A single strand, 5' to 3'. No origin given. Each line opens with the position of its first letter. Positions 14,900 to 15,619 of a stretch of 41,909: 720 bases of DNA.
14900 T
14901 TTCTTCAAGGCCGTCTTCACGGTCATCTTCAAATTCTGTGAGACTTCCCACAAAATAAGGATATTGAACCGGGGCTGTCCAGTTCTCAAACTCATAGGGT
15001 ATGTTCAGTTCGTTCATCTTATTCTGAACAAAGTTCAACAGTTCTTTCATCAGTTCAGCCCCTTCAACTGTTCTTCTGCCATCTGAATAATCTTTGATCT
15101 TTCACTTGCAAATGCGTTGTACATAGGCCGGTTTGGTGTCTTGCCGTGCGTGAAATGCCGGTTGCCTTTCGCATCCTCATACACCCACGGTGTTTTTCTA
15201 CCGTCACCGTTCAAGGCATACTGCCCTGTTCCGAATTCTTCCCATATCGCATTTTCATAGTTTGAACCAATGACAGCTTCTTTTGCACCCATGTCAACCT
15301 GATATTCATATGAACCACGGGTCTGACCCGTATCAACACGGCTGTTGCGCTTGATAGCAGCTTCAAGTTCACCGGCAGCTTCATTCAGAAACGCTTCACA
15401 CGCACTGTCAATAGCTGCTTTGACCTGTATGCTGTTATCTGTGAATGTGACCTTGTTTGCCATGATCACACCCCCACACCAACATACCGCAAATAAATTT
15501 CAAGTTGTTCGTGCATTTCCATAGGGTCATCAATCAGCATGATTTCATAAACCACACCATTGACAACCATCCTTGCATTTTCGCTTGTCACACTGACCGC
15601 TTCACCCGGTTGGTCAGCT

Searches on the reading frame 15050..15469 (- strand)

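Call 57: search_protein_families(library=pfam, proteins=[window:15050-15469:-], max_evalue=0.01)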
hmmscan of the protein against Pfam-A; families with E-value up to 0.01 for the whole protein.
window:15050-15469:- (139 aa): 1 family
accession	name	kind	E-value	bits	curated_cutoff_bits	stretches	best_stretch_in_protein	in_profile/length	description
PF04883.17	HK97-gp10_like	-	1e-06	30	21.4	1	17-80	11-78/78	Bacteriophage HK97-gp10, putative tail-component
